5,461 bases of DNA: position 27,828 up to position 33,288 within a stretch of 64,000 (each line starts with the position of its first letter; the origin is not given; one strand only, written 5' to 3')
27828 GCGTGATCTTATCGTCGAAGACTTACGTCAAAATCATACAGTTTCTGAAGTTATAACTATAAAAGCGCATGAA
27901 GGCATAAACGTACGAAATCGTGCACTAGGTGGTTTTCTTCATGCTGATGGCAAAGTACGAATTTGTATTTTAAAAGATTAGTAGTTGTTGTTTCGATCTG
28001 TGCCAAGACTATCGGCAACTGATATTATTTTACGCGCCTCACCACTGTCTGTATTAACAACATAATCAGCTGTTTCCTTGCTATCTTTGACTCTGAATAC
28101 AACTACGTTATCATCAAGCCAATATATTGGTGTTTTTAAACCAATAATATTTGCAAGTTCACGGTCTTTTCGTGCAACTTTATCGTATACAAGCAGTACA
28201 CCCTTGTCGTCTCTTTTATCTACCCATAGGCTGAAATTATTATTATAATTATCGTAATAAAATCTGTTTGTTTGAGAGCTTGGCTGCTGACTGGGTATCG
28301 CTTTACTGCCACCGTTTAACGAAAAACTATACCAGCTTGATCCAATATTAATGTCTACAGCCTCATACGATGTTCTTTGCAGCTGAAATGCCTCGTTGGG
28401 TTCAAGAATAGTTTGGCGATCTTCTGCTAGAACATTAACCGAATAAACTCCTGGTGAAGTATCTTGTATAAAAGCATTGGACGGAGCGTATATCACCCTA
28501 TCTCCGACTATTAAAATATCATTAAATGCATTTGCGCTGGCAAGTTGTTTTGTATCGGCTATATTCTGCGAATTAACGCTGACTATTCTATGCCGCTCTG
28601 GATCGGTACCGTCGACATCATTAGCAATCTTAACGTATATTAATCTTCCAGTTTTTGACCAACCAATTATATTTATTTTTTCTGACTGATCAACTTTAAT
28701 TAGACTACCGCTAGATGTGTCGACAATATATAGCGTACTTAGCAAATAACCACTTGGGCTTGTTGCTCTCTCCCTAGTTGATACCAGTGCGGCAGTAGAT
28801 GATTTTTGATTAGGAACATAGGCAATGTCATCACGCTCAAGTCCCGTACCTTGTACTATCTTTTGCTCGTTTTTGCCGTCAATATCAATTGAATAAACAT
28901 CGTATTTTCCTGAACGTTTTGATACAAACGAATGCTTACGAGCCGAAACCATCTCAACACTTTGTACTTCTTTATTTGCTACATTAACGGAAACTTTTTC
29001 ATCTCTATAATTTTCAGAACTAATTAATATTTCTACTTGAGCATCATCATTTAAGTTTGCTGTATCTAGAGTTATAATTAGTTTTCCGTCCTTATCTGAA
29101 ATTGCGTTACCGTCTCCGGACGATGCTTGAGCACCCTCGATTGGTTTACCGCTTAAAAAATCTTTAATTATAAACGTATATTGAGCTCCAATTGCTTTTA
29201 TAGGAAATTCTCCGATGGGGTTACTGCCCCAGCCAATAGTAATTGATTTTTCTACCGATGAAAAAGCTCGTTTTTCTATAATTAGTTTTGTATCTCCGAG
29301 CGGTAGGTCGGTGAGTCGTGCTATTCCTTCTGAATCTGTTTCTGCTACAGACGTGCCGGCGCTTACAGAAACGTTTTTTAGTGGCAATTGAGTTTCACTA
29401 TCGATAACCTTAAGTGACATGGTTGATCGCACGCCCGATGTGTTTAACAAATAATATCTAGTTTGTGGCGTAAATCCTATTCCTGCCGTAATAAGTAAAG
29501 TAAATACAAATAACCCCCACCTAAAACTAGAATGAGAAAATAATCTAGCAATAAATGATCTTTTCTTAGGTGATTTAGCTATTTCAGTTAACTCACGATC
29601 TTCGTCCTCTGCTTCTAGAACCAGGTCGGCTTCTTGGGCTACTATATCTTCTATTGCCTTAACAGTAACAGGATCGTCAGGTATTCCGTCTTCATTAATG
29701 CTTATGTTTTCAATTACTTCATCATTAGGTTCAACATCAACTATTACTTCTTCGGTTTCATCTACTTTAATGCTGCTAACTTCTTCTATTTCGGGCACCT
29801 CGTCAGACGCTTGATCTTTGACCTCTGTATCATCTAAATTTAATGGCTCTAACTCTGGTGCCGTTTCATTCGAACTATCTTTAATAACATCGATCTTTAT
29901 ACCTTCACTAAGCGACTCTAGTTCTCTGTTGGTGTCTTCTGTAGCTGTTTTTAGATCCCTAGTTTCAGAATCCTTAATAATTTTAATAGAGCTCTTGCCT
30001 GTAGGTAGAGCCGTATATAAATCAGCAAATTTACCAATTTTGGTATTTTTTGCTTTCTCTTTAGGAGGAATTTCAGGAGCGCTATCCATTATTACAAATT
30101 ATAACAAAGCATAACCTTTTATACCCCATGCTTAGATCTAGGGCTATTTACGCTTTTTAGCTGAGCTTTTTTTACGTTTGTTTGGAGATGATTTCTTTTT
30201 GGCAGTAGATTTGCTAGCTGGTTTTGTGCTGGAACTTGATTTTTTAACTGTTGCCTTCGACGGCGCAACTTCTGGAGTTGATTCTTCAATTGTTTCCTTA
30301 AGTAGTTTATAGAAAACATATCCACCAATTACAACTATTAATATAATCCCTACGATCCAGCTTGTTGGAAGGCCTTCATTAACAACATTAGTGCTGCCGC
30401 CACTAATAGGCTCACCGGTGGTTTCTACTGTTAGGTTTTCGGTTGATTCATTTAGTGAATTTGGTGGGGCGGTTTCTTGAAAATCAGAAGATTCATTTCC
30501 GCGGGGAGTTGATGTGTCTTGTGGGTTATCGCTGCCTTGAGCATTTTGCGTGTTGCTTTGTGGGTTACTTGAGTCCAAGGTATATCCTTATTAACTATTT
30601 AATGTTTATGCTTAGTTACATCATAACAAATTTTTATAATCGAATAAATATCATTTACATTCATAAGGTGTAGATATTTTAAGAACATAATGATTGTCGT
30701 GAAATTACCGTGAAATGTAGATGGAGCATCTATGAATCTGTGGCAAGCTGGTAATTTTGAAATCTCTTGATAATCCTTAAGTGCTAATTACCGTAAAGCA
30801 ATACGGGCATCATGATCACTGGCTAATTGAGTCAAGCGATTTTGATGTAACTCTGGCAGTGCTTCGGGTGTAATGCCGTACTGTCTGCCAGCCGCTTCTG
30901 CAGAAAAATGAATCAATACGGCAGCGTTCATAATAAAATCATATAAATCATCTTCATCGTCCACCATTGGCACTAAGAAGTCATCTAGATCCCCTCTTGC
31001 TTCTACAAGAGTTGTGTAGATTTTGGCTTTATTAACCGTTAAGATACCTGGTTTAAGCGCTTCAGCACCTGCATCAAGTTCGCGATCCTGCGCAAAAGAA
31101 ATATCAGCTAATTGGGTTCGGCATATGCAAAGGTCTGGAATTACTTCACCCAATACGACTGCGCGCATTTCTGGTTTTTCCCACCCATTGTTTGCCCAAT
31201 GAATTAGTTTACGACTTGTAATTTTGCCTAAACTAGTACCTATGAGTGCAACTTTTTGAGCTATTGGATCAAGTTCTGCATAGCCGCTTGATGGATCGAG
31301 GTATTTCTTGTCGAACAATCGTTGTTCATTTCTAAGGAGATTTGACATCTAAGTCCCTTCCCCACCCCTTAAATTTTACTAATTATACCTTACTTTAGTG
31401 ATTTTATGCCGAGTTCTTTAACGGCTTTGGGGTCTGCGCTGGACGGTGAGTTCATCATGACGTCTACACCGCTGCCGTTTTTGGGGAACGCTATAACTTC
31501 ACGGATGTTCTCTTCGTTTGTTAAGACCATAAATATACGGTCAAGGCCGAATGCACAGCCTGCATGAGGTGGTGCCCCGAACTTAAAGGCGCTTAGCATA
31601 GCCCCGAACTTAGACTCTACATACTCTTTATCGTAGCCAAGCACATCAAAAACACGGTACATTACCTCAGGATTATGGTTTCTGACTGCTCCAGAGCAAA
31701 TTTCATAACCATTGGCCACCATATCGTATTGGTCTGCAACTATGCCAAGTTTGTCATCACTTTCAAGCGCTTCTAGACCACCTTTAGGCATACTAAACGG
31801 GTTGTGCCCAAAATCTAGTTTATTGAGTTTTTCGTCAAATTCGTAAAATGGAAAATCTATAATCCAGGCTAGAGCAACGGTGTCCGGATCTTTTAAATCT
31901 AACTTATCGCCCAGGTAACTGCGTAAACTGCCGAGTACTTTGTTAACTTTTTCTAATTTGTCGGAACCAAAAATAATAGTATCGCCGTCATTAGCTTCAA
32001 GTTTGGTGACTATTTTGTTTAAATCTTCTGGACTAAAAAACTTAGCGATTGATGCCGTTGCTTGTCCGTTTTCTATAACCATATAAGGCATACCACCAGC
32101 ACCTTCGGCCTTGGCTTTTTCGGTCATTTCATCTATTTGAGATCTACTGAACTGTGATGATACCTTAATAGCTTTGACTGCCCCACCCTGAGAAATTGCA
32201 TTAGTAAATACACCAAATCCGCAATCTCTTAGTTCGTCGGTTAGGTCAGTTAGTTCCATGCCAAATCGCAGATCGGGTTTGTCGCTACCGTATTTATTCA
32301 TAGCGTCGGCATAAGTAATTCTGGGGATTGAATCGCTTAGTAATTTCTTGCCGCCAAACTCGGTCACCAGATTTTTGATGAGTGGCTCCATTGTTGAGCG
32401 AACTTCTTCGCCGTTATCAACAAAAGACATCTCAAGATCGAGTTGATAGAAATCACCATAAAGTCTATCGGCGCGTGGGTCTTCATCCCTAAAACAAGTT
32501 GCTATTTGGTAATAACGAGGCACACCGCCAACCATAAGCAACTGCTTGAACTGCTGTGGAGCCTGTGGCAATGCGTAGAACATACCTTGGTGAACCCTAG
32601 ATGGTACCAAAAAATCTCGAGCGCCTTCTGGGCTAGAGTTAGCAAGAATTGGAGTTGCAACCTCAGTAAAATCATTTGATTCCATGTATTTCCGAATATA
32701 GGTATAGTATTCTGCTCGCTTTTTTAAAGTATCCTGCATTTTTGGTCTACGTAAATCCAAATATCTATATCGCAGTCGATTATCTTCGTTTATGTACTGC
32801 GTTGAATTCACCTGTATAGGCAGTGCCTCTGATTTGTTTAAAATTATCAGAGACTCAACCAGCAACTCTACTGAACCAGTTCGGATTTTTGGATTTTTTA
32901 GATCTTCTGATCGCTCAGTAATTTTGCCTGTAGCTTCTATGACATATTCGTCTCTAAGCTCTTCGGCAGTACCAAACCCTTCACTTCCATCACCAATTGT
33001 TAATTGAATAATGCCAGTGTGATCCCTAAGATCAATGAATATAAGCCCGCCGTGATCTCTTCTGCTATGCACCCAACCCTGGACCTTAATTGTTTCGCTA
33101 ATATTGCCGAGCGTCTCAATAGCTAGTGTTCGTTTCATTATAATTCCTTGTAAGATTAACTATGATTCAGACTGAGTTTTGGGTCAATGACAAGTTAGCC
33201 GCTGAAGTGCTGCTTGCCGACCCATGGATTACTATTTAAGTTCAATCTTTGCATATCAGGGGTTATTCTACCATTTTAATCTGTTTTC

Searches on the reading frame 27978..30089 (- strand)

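Call 51: search_protein_families(library=pfam, proteins=[window:27978-30089:-], max_evalue=0.0001)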
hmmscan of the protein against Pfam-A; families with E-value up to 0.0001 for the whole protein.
window:27978-30089:- (703 aa): 2 families
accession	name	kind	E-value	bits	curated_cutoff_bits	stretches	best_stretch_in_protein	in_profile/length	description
PF13620.12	CarboxypepD_reg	-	3.1e-07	31.1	32.3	1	225-290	3-74/82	Carboxypeptidase regulatory-like domain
PF13715.12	CarbopepD_reg_2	-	5.1e-06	26.9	32.2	0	227-286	4-65/88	CarboxypepD_reg-like domain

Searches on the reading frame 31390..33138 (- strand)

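Call 51: search_protein_families(library=pfam, proteins=[window:31390-33138:-], max_evalue=0.0001)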
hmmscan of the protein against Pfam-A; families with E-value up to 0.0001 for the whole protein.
window:31390-33138:- (582 aa): 3 families
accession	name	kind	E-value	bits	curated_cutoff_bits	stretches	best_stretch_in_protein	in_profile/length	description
PF00152.25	tRNA-synt_2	-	4.3e-108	361.5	25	1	117-554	1-307/308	tRNA synthetases class II (D, K and N)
PF02938.19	GAD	-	6.7e-20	71.6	23.4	1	311-402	1-95/95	GAD domain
PF01336.31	tRNA_anti-codon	-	2e-16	60.2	27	1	17-100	1-75/75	OB-fold nucleic acid binding domain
